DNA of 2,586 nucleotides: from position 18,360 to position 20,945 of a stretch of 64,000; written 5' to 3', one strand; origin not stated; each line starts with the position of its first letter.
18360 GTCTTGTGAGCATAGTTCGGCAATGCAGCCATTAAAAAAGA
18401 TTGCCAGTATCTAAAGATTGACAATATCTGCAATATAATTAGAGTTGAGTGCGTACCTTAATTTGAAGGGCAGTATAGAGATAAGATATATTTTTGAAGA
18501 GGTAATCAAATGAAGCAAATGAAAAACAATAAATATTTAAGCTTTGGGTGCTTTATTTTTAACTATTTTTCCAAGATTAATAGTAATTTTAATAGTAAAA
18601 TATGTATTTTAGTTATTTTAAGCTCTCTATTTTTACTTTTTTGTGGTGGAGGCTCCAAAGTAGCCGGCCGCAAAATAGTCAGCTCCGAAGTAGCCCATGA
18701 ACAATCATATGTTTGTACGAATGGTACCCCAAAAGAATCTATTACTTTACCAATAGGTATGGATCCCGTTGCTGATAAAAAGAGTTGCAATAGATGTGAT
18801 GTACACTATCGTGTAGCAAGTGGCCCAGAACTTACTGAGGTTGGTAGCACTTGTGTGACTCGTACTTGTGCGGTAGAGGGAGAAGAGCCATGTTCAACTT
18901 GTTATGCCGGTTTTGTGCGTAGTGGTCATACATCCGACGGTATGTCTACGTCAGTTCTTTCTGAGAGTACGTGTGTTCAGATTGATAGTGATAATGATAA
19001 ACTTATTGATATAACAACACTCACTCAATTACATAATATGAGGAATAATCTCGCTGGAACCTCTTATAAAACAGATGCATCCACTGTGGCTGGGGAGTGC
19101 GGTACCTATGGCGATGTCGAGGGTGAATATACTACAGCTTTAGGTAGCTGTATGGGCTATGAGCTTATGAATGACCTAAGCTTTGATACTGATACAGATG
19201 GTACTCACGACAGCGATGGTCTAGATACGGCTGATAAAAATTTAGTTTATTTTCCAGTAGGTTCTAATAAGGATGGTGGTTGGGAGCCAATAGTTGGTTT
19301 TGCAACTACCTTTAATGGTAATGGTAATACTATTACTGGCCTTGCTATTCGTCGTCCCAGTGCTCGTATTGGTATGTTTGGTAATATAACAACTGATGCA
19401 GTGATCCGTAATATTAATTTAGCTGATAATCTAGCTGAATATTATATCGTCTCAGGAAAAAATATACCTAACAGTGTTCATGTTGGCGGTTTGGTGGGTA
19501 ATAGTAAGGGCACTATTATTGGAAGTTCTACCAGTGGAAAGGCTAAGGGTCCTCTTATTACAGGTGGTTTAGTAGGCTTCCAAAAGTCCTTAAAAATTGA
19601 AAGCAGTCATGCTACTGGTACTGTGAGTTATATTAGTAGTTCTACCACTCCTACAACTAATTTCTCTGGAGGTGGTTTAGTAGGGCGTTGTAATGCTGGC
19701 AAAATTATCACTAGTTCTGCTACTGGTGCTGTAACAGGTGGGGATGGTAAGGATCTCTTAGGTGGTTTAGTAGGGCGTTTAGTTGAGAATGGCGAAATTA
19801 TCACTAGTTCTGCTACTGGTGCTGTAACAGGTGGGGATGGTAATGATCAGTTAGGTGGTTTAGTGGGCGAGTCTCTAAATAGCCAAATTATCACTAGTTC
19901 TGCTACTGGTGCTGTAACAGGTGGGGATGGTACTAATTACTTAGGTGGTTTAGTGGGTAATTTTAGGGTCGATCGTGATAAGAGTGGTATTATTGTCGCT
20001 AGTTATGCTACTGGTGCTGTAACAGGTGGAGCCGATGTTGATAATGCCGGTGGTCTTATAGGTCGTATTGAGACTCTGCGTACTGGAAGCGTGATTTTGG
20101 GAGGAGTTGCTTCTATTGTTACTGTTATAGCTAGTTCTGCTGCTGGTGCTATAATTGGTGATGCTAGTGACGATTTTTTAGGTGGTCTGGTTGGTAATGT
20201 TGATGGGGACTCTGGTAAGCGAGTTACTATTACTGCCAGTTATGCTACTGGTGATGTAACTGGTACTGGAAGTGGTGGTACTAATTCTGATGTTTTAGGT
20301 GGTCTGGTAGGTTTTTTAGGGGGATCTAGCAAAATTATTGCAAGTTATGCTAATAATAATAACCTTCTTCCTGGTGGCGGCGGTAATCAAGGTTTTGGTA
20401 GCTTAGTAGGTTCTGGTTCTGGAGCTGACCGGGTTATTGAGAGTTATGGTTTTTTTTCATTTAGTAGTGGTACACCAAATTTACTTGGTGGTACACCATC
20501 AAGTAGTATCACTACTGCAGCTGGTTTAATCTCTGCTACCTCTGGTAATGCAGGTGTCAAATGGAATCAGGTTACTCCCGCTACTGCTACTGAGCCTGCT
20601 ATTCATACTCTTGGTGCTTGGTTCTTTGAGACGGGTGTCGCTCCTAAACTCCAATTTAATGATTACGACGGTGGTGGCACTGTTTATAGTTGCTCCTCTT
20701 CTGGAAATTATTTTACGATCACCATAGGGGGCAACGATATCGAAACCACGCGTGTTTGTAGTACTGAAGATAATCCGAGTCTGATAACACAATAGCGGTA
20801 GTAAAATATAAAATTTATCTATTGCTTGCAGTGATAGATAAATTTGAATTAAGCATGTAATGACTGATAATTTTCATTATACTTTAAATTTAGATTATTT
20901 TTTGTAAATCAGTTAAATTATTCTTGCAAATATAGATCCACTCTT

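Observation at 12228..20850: In-situ tandem triplication of a ~3-kb lipoprotein gene unit whose boundary lies inside rsmI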

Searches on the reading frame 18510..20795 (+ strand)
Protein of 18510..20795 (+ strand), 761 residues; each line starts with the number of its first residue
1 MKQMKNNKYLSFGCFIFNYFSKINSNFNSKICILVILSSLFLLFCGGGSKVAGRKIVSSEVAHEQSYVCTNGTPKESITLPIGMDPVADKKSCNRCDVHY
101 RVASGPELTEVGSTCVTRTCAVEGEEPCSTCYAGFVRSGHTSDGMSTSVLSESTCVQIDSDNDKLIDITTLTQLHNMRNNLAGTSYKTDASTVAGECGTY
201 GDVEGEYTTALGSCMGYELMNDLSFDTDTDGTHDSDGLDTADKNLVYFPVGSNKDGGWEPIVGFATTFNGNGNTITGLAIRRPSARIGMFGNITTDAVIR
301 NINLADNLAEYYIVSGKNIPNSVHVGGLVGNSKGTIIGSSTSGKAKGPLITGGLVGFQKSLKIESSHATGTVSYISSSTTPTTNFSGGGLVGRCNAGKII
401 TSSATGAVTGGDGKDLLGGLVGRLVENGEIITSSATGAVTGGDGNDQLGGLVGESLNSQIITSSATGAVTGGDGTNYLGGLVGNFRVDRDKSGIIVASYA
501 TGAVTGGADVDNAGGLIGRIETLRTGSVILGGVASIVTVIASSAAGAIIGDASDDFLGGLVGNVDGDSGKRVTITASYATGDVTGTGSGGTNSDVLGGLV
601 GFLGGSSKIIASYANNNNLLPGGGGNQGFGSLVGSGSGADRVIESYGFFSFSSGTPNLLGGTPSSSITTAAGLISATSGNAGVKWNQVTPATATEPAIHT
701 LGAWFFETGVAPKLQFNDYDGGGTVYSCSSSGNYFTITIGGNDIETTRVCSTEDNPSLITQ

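Call 8: search_protein_families(library=pfam, proteins=[window:18510-20795:+], max_evalue=0.01)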
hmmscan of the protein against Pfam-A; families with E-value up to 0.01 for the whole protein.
window:18510-20795:+ (761 aa): 1 family
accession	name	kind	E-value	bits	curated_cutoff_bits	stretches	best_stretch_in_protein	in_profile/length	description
PF07581.17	Glug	-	2.5e-11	43.7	20.5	1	445-470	2-28/28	The GLUG motif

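Call 52: search_solved_structures(query=A3, max_evalue=0.01)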
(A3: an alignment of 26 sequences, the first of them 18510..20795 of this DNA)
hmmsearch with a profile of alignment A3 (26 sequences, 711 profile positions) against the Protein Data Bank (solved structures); distinct sequences matched with E-value up to 0.01: 4.
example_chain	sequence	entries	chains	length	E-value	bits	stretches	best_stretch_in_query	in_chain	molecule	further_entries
6xja_P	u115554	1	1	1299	1.9e-12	49.8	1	250-408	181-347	Immunoglobulin A1 protease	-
6xjb_A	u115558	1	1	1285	2.2e-12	49.6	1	250-408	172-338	Immunoglobulin A1 protease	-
7jgj_A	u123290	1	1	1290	2.2e-12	49.5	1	250-408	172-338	Immunoglobulin A1 protease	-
7uvl_P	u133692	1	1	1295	5.6e-11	44.9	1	290-417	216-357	LPXTG-motif cell wall anchor domain protein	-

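Call 53: search_protein_families(library=ncbifam, proteins=[window:18510-20795:+], max_evalue=0.01)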
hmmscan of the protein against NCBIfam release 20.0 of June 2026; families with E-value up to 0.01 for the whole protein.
window:18510-20795:+ (761 aa): 0 families

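Call 54: predict_structure(alignment_id=A3)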
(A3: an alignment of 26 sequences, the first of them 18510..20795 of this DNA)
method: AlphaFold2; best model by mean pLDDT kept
length: 761 residues; sequences in the alignment: 26
mean_pLDDT: 72.5   pTM: 0.74
mean pLDDT of the five models: 72.5, 72.3, 71.9, 69.1, 67.7
residues with pLDDT >= 90: 316; 70-90: 131; 50-70: 110; < 50: 204
segments of 3 or more residues with pLDDT < 50: 1-141, 145-154, 198-203, 205-209, 676-679, 721-734, 738-742, 745-751, 754-761
pLDDT, mean of each block of 10 residues (from residue 1): 37 38 37 41 34 27 28 31 27 26 29 29 32 40 48 59 89 91 79 52 47 82 89 82 85 91 97 96 96 98 97 90 96 98 97 98 97 83 87 97 97 96 96 96 96 96 95 96 93 90 95 97 67 76 93 92 78 89 77 88 90 87 72 83 82 67 68 57 56 54 66 60 46 48 49 43 33
secondary structure, 60 per line:
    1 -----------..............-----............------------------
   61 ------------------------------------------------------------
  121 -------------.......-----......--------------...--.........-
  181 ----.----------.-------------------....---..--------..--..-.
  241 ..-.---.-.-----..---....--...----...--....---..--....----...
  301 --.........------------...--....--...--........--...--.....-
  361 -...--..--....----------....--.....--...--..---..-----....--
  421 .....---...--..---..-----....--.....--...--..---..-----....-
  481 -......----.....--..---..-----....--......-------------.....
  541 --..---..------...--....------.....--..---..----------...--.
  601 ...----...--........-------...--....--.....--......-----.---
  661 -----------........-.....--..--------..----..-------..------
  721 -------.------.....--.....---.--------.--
elements in order (helices of 4 or more, strands of 3 or more residues): H12-25 H31-42 E134-140 E146-151 E166-168 H171-179 E216-219 E261-264 E267-269 E274-276 E279-282 E290-293 E298-300 E303-311 E324-326 E329-332 E335-337 E340-347 E350-352 E355-359 E362-364 E371-374 E385-388 E391-395 E398-400 E415-418 E421-425 E429-431 E446-449 E452-456 E459-461 E476-479 E482-487 E492-496 E511-514 E517-522 E536-540 E556-558 E561-564 E571-575 E595-597 E600-603 E608-610 E613-620 E628-630 E633-636 E646-651 H672-679 H681-685 E735-739 E742-746

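Call 56: fold_search(model_id=the predicted structure, library=pdb)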
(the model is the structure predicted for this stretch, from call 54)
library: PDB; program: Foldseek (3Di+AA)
matches with E <= 10: 195; with E <= 0.001: 1
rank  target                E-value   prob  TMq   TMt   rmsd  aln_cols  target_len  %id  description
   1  3n6z                  8.3e-04  1.00  0.25  0.51   7.9       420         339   14  Crystal structure of a putative immunoglobulin A1 protease (BACOVA_03286) from Bacteroides ovatus at 1.30 A resolution (released 2010-07-21)
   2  6xja_P                1.5e-02  0.82  0.19  0.12  14.6       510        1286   13  Streptococcus Pneumoniae IgA1 Protease with IgA1 substrate (released 2021-01-20)
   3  4c2l_A                2.6e-02  0.44  0.17  0.28  12.5       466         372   10  Crystal structure of endo-xylogalacturonan hydrolase from Aspergillus tubingensis (released 2013-09-25)
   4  7uvl_P                2.9e-02  0.97  0.21  0.13   8.2       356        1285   14  IgA1 Protease with IgA1 substrate (released 2022-11-23)
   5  6gvp_A                3.1e-02  0.38  0.18  0.21  13.4       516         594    8  TAILSPIKE PROTEIN MUTANT E372Q (DELTA N471/S472) OF E. COLI BACTERIOPHAGE HK620 IN COMPLEX WITH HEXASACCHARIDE (released 2018-07-11)
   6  2x6w_A                3.3e-02  0.57  0.19  0.22  12.2       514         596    9  Tailspike protein mutant E372Q of E.coli bacteriophage HK620 in complex with hexasaccharide (released 2011-03-02)
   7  4xn0                  3.6e-02  0.51  0.19  0.22  11.4       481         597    8  Tailspike protein mutant E372A of E. coli bacteriophage HK620 (released 2016-01-27)
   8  4xop_A                3.8e-02  0.25  0.16  0.19  13.4       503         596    8  Tailspike protein double mutant D339N/E372Q of E. coli bacteriophage HK620 in complex with hexasaccharide (released 2016-01-27)
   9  4avz                  4.0e-02  0.44  0.19  0.22  11.4       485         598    8  Tailspike protein mutant E372Q of E. coli bacteriophage HK620 (released 2012-09-26)
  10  2x85_A                4.8e-02  0.41  0.19  0.22  13.4       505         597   10  Tailspike protein of E. coli bacteriophage HK620 in complex with hexasaccharide (released 2011-03-23)
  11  6gvr_A                5.5e-02  0.51  0.20  0.24  10.7       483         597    9  TAILSPIKE PROTEIN MUTANT E372Q (DELTA N471/S472) OF E. COLI BACTERIOPHAGE HK620 IN COMPLEX WITH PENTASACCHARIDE (released 2018-07-11)
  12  4xla_A                6.6e-02  0.23  0.16  0.19  13.2       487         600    9  Tailspike protein mutant D339A of E. coli bacteriophage HK620 IN COMPLEX WITH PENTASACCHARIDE (released 2016-01-20)
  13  4xkw_A                7.0e-02  0.30  0.19  0.22  12.7       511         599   10  Tailspike protein mutant D339N of E. coli bacteriophage HK620 in complex with pentasaccharide (released 2016-01-20)
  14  7w1c_C                7.0e-02  0.28  0.16  0.18  12.4       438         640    9  Crystal structure of Klebsiella pneumoniae K1 capsule-specific polysaccharide lyase in a P1 crystal form (released 2022-05-18)
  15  2x6y_A                8.0e-02  0.38  0.19  0.22  12.0       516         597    9  Tailspike protein mutant D339A of E.coli bacteriophage HK620 in complex with hexasaccharide (released 2011-03-02)
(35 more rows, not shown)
